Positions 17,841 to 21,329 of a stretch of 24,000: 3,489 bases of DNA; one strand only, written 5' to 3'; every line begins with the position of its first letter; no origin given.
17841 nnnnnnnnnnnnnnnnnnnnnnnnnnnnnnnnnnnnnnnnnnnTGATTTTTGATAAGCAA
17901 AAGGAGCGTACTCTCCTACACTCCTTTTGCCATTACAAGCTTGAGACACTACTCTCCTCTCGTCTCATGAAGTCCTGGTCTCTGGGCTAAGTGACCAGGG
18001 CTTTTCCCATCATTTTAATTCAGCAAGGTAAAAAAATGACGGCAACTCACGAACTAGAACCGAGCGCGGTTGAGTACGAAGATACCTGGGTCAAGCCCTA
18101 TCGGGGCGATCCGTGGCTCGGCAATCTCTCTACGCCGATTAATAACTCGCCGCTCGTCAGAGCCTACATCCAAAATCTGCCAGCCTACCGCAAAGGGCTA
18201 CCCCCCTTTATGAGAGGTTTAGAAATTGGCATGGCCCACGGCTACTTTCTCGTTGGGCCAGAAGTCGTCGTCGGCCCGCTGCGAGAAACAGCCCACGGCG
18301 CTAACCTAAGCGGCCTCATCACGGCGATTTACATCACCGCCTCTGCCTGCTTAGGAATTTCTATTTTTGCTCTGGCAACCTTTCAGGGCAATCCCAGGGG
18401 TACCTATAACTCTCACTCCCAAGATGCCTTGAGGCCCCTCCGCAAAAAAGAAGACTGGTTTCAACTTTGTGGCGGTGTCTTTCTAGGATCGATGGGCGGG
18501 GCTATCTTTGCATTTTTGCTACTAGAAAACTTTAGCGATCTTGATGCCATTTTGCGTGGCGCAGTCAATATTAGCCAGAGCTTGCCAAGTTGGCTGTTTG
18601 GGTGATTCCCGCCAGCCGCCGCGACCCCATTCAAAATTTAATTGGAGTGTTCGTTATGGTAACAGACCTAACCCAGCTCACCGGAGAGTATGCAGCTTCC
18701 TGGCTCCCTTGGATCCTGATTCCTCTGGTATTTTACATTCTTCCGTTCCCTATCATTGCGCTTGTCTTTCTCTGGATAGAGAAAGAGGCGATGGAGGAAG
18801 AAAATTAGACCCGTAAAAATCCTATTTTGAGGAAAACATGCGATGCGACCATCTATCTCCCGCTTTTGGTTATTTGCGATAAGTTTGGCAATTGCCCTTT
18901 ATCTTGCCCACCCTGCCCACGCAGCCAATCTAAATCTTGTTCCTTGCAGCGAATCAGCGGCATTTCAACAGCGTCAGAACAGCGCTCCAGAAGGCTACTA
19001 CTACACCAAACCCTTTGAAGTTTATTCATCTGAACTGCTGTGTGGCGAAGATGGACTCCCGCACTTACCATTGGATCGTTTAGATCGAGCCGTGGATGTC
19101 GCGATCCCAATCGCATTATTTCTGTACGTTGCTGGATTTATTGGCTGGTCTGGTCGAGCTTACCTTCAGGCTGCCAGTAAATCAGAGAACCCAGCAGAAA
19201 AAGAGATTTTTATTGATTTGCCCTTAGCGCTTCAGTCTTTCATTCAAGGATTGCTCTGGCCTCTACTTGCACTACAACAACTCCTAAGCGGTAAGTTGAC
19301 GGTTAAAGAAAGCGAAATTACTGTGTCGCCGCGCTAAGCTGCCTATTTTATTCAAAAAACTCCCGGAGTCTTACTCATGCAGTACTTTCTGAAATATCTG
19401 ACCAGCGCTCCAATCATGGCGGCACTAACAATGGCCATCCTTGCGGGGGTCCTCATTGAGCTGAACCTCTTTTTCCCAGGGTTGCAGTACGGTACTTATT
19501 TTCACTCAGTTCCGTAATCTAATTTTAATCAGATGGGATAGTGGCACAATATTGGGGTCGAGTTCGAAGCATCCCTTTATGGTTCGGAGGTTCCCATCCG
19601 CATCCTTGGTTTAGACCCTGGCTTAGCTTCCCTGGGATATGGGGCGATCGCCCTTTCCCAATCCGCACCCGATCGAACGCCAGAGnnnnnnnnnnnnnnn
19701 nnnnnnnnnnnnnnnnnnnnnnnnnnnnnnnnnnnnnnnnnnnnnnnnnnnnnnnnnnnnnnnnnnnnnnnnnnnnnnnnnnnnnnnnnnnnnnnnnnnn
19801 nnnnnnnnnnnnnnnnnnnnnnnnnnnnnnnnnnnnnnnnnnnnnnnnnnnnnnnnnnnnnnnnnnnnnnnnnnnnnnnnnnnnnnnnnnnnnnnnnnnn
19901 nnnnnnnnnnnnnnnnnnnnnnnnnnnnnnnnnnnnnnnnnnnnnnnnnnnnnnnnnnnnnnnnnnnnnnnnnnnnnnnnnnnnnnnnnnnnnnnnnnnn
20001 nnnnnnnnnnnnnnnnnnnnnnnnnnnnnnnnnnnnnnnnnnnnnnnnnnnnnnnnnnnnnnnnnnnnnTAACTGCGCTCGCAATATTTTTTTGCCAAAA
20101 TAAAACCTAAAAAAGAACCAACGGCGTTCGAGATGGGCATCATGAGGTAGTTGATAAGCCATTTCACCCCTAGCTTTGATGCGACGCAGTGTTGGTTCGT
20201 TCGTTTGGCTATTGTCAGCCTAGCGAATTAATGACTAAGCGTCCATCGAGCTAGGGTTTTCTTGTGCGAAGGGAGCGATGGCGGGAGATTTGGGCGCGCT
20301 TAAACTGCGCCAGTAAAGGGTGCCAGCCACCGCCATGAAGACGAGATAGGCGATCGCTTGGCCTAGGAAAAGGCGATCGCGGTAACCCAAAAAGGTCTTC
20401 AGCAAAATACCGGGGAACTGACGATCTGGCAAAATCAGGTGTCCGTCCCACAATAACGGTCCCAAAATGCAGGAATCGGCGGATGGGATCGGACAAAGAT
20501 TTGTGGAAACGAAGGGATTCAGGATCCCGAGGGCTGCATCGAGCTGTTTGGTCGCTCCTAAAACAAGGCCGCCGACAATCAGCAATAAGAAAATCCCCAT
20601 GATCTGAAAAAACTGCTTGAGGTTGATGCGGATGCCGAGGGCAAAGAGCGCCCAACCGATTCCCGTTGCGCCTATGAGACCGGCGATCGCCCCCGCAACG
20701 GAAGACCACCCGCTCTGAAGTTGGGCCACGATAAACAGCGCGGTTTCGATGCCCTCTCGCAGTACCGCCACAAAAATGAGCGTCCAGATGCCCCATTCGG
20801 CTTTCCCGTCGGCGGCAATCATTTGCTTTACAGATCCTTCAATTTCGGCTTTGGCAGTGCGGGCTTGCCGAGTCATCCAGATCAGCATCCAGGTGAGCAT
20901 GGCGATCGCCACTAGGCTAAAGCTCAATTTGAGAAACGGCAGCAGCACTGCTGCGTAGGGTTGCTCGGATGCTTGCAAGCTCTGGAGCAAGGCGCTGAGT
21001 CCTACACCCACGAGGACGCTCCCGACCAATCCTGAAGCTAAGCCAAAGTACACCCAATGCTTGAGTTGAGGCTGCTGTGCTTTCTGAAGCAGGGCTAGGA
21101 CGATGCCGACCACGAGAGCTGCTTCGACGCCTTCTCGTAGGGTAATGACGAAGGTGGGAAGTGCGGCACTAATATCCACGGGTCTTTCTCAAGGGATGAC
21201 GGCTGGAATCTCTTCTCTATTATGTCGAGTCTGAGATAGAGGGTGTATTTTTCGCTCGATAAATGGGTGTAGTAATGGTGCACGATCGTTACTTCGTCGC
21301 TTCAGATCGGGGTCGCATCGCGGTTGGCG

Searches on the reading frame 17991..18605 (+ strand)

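Call 7: search_protein_families(library=pfam, proteins=[window:17991-18605:+], max_evalue=10)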
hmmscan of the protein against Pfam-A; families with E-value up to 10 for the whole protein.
window:17991-18605:+ (204 aa): 1 family
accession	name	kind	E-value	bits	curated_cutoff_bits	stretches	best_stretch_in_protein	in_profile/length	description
PF02605.20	PsaL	-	1.1e-54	184.6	25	1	34-181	2-148/150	Photosystem I reaction centre subunit XI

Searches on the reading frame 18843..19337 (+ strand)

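Call 7: search_protein_families(library=pfam, proteins=[window:18843-19337:+], max_evalue=10)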
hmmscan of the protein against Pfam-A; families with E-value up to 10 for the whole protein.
window:18843-19337:+ (164 aa): 1 family
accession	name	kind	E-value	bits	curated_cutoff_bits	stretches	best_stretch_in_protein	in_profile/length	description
PF02507.20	PSI_PsaF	-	3.6e-40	138.1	27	2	57-155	71-171/172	Photosystem I reaction centre subunit III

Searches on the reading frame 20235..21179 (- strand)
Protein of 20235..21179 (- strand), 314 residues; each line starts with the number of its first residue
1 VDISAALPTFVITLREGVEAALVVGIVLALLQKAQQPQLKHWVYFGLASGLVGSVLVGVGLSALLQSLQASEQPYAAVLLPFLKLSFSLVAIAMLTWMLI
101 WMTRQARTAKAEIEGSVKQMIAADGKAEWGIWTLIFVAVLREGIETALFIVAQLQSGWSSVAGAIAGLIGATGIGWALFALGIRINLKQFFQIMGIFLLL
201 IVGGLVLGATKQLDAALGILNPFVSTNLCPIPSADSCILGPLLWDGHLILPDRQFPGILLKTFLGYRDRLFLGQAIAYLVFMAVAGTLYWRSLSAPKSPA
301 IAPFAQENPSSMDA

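Call 7: search_protein_families(library=pfam, proteins=[window:20235-21179:-], max_evalue=10)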
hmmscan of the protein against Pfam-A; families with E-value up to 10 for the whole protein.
window:20235-21179:- (314 aa): 2 families
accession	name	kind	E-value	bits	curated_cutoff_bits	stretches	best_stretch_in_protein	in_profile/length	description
PF03239.20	FTR1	-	2.1e-50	172.1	25.3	1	7-286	2-280/284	Iron permease FTR1 family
PF14880.11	COX14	-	4.2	7.7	25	0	164-180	17-33/59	Cytochrome oxidase c assembly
